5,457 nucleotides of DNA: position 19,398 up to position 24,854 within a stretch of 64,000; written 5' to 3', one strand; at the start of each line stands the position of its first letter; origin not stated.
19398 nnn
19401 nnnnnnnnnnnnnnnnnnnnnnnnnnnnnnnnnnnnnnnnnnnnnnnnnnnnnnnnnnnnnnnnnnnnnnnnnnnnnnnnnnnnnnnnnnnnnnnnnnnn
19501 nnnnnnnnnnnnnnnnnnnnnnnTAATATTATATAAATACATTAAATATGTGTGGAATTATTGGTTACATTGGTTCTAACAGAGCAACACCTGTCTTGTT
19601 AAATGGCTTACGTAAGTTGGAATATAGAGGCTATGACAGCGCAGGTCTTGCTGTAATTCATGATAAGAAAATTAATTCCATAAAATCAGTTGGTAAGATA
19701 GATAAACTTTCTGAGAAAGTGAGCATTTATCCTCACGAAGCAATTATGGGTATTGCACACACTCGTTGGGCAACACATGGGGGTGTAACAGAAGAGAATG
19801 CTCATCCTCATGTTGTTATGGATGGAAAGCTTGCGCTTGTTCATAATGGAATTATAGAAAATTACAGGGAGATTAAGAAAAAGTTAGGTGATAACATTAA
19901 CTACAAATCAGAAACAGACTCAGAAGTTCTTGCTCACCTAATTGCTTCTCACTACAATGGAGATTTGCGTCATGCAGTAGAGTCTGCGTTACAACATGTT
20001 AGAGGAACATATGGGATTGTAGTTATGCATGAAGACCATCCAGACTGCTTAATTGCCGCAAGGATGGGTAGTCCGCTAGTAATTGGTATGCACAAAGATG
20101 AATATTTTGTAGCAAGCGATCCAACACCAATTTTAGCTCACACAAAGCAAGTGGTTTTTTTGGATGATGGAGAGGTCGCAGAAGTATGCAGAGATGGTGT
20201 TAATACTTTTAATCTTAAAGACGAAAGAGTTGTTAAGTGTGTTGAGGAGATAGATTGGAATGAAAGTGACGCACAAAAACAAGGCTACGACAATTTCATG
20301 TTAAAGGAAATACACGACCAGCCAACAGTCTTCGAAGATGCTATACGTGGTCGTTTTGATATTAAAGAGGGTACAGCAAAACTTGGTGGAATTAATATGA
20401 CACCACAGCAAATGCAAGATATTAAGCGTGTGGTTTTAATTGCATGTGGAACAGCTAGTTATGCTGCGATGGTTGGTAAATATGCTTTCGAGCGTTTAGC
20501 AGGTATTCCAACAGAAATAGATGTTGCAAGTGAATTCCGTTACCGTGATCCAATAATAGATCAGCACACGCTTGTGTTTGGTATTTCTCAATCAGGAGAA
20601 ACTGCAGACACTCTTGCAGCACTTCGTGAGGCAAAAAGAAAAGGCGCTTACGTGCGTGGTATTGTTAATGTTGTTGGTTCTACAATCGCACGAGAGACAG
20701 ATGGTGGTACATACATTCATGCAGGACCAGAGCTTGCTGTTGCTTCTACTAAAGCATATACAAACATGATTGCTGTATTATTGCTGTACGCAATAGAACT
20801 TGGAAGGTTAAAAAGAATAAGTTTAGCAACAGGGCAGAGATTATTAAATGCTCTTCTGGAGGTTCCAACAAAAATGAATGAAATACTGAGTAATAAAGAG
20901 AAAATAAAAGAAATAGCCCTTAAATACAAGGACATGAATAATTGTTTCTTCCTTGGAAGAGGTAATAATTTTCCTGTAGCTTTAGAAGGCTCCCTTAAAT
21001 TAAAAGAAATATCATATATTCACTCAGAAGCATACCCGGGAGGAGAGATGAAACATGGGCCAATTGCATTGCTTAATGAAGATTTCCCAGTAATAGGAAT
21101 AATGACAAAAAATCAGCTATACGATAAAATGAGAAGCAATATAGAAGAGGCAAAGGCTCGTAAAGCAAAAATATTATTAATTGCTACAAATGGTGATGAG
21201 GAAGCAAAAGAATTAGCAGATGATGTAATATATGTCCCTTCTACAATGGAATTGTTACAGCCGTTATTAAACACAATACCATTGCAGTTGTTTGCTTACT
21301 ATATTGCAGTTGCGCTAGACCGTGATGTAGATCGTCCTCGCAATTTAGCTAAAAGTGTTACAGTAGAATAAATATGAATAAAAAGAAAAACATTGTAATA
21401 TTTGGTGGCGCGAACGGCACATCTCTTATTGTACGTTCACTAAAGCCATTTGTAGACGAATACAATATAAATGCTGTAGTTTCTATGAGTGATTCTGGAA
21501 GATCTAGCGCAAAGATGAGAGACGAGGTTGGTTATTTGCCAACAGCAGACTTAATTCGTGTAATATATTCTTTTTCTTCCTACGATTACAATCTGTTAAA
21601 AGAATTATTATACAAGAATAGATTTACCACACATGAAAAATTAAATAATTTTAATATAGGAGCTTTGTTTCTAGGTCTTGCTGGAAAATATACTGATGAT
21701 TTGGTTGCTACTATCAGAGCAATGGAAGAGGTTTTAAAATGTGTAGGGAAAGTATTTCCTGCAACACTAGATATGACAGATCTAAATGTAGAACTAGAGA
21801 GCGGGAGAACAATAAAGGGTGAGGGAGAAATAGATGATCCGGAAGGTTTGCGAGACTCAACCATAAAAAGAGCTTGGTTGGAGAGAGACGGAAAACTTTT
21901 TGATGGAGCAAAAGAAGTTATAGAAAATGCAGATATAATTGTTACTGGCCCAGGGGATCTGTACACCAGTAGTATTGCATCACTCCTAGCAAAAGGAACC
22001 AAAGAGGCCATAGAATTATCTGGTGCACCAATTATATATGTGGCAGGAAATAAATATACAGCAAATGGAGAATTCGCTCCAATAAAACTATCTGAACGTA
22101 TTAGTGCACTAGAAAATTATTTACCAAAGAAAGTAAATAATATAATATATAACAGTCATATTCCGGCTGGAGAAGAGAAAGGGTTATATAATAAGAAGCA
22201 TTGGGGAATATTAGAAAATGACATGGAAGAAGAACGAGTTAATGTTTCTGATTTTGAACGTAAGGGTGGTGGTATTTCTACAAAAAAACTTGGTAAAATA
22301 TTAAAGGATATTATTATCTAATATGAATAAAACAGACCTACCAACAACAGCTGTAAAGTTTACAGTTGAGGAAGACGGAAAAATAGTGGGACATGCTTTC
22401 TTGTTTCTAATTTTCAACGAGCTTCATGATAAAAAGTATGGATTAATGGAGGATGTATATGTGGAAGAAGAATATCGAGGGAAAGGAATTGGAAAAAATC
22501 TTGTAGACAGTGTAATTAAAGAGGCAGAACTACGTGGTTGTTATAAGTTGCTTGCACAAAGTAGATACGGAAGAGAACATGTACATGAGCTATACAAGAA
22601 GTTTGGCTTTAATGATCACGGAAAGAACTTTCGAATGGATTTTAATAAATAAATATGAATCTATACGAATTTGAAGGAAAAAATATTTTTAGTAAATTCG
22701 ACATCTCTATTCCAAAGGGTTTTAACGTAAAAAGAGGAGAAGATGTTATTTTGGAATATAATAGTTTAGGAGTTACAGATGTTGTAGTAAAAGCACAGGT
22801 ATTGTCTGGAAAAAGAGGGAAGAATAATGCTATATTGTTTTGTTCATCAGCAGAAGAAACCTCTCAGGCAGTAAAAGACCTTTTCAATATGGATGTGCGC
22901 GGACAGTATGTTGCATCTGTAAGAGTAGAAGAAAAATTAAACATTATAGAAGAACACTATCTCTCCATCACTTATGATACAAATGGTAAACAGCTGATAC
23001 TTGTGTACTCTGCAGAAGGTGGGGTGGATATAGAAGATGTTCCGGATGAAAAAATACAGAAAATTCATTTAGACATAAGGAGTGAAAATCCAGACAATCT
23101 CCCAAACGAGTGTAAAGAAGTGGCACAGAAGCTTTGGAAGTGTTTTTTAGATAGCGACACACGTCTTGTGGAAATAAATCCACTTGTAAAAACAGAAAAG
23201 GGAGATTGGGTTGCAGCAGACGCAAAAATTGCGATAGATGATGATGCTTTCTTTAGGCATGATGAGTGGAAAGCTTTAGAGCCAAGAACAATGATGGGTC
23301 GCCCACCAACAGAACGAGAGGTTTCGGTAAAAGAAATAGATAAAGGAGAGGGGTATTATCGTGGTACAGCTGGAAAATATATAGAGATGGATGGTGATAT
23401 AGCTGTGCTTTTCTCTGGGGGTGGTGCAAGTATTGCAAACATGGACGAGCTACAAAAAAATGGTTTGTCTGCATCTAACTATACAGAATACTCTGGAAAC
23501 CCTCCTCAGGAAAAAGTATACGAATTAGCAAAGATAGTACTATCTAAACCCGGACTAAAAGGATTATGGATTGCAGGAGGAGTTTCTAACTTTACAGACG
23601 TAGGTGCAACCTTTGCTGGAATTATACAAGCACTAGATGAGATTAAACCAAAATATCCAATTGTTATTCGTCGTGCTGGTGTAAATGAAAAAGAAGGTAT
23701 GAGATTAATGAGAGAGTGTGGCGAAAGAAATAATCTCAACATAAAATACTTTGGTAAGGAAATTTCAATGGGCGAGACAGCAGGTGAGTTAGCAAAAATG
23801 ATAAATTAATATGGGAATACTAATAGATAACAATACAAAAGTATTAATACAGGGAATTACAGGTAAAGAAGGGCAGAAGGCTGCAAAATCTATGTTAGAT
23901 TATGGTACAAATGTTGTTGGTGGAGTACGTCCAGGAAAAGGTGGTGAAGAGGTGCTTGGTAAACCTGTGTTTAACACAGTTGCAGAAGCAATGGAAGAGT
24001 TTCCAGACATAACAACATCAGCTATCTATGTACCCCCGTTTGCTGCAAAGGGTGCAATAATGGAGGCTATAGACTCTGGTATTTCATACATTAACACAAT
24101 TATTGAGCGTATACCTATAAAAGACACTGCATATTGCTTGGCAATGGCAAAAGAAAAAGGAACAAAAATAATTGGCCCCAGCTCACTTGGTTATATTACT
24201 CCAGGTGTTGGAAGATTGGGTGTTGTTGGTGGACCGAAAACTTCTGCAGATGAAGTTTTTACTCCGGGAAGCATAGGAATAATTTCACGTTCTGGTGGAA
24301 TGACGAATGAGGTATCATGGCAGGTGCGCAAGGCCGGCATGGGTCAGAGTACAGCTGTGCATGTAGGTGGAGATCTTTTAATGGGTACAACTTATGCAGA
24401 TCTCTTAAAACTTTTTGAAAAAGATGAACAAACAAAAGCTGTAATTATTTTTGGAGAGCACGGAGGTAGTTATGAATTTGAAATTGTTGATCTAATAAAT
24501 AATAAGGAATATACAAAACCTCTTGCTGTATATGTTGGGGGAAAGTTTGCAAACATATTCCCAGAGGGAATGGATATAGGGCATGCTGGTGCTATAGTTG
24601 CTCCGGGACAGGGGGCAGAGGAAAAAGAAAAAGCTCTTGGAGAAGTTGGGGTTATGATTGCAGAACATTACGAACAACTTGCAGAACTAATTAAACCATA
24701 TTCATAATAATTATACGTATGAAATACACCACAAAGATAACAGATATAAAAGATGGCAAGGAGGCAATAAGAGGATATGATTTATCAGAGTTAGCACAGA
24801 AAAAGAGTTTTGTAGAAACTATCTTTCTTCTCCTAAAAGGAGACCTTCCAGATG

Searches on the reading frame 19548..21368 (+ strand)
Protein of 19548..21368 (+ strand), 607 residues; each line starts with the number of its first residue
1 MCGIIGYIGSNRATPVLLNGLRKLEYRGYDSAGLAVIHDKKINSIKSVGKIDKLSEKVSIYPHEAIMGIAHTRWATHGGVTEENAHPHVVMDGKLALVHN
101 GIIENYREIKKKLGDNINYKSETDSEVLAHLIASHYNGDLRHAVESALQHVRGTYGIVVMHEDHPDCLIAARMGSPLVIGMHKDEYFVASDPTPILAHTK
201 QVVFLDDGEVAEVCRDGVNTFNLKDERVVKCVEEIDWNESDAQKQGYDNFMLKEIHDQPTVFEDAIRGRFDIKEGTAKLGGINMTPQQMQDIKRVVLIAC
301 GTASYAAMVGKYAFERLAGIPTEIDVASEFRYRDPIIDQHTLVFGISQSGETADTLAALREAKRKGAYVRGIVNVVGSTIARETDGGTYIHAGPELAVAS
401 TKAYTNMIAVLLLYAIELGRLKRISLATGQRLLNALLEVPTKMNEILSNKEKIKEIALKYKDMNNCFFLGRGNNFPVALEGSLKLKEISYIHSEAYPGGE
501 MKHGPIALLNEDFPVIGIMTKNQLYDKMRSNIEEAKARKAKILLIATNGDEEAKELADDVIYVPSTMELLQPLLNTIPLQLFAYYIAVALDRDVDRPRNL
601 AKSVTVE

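Call 58: search_protein_families(library=pfam, proteins=[window:19548-21368:+], max_evalue=0.01)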
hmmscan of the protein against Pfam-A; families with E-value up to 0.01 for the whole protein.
window:19548-21368:+ (607 aa): 4 families
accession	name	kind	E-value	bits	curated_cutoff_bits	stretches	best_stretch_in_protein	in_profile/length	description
PF01380.27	SIS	-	5.6e-55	185.2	25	2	290-416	3-130/131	SIS domain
PF13522.11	GATase_6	-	1.5e-19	70.8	27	1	65-190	10-129/130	Glutamine amidotransferase domain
PF13537.11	GATase_7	-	4e-14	53.1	25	1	81-196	9-122/123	Glutamine amidotransferase domain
PF13230.11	GATase_4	-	3.3e-05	23.4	23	1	53-127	59-132/272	Glutamine amidotransferases class-II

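Call 60: search_protein_families(library=ncbifam, proteins=[window:19548-21368:+], max_evalue=0.001)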
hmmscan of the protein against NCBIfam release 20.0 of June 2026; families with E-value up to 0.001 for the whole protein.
window:19548-21368:+ (607 aa): 20 families
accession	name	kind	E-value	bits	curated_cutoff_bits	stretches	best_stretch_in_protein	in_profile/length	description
NF001484.0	PRK00331.1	subfamily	1.2e-241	803.3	381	1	1-607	1-601/601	isomerizing glutamine--fructose-6-phosphate transaminase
TIGR01135.1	glmS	equivalog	1.2e-233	777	418.05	1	2-607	1-607/607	glutamine--fructose-6-phosphate transaminase (isomerizing)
NF046059.1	NagB_SO3506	equivalog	1.2e-38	133.3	430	1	292-552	38-289/330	glucosamine-6-phosphate deaminase NagB-II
TIGR01134.1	purF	equivalog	1.3e-32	113.8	350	1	2-241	1-245/432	amidophosphoribosyltransferase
NF041128.1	glucosaP_deam_GlmD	equivalog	5.3e-31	108.1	580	1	292-604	31-321/323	glucosamine-6-phosphate deaminase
TIGR01536.1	asn_synth_AEB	equivalog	6.8e-12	45.2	267.1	1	2-258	1-229/517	asparagine synthase (glutamine-hydrolyzing)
NF006949.0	PRK09431.1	equivalog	2.1e-11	43.1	499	1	69-229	46-199/554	asparagine synthase B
NF008481.0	PRK11382.1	equivalog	1.4e-10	40.9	430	1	290-598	42-332/340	fructoselysine 6-phosphate deglycase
NF040776.2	AlsR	equivalog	6e-09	35.2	400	1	338-385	175-222/279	transcriptional repressor AlsR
NF006426.0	PRK08674.1-6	subfamily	1.2e-08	34.2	295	1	283-461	37-210/354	bifunctional phosphoglucose/phosphomannose isomerase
NF003915.0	PRK05441.1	subfamily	1.3e-07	30.9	168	1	337-402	129-194/300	N-acetylmuramic acid 6-phosphate etherase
TIGR03442.1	TIGR03442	equivalog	1.9e-07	30.6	218.65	1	69-192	86-223/251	ergothioneine biosynthesis protein EgtC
NF008458.0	PRK11337.1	equivalog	3.7e-07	29.4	378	1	338-385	187-234/293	MurR/RpiR family transcriptional regulator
TIGR03127.2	RuMP_HxlB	equivalog_domain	1.2e-06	28.5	160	0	290-396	28-129/178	6-phospho-3-hexuloisomerase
TIGR02128.1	G6PI_arch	equivalog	2.4e-06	26.7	213.9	0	324-369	53-96/308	bifunctional phosphoglucose/phosphomannose isomerase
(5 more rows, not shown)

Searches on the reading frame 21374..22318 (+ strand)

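Call 58: search_protein_families(library=pfam, proteins=[window:21374-22318:+], max_evalue=0.01)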
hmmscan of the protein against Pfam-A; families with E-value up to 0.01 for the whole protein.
window:21374-22318:+ (315 aa): 1 family
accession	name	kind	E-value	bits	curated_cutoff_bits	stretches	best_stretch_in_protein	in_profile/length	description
PF01933.23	CofD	-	2.7e-46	158.5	30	1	7-286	1-279/290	2-phospho-L-lactate transferase CofD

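Call 60: search_protein_families(library=ncbifam, proteins=[window:21374-22318:+], max_evalue=0.001)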
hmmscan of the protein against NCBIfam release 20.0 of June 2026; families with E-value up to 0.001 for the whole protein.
window:21374-22318:+ (315 aa): 2 families
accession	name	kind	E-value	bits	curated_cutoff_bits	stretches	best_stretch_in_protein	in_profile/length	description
TIGR01826.1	CofD_related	subfamily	3.7e-48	164.6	196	1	7-289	1-276/310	uridine diphosphate-N-acetylglucosamine-binding protein YvcK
TIGR04357.1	CofD_rel_GAK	hypoth_equivalog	3.1e-15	56.4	340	1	94-257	137-308/368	GAK system CofD-like protein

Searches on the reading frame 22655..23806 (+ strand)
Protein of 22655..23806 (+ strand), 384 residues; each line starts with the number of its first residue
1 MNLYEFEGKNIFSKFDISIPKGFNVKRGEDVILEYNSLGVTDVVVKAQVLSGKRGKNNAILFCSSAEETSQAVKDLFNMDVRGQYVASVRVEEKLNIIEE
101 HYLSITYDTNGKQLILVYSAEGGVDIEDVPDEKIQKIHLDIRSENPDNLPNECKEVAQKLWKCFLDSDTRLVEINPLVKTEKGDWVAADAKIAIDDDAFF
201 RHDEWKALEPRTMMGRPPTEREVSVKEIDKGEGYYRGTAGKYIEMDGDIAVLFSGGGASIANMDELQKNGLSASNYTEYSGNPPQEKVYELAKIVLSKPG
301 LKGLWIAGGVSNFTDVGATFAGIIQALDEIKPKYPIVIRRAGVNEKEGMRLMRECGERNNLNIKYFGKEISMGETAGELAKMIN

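Call 59: search_protein_families(library=pfam, proteins=[window:22655-23806:+], max_evalue=0.001)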
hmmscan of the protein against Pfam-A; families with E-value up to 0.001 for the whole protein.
window:22655-23806:+ (384 aa): 4 families
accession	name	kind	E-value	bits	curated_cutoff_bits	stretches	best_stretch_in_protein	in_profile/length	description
PF08442.15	ATP-grasp_2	-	4.6e-38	131.3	29.5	1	2-178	1-201/202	ATP-grasp domain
PF16114.10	Citrate_bind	-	2.9e-31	108.8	26.8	1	239-374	20-169/177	ATP citrate lyase citrate-binding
PF24948.1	Citrate_synth_N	-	1.1e-12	48.3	83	1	35-202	46-228/232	ATP-citrate synthase ATP-grasp domain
PF01071.24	GARS_A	-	0.00012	22.4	27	1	9-108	7-102/194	Phosphoribosylglycinamide synthetase, ATP-grasp (A) domain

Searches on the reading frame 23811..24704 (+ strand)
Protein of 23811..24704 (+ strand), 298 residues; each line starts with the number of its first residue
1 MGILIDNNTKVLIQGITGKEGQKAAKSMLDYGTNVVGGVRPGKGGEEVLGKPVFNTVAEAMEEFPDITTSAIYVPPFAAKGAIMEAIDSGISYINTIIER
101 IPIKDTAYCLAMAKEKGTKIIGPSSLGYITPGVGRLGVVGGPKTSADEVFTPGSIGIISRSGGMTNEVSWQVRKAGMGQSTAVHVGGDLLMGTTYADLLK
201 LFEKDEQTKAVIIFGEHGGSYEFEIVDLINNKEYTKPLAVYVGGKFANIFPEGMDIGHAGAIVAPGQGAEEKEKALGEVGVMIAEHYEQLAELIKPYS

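Call 59: search_protein_families(library=pfam, proteins=[window:23811-24704:+], max_evalue=0.001)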
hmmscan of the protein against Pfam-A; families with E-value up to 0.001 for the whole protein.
window:23811-24704:+ (298 aa): 4 families
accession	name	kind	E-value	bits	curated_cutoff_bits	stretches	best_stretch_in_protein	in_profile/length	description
PF02629.25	CoA_binding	-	3.8e-22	79.3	22.3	1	6-96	1-93/97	CoA binding domain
PF00549.24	Ligase_CoA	-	3.6e-12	47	24.5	1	158-263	1-108/128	CoA-ligase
PF13607.11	Succ_CoA_lig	-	7.3e-10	39.2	27.4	1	152-294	1-135/138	Succinyl-CoA ligase like flavodoxin domain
PF13380.12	CoA_binding_2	-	6.6e-05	23.8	22.8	1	18-128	13-113/116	CoA binding domain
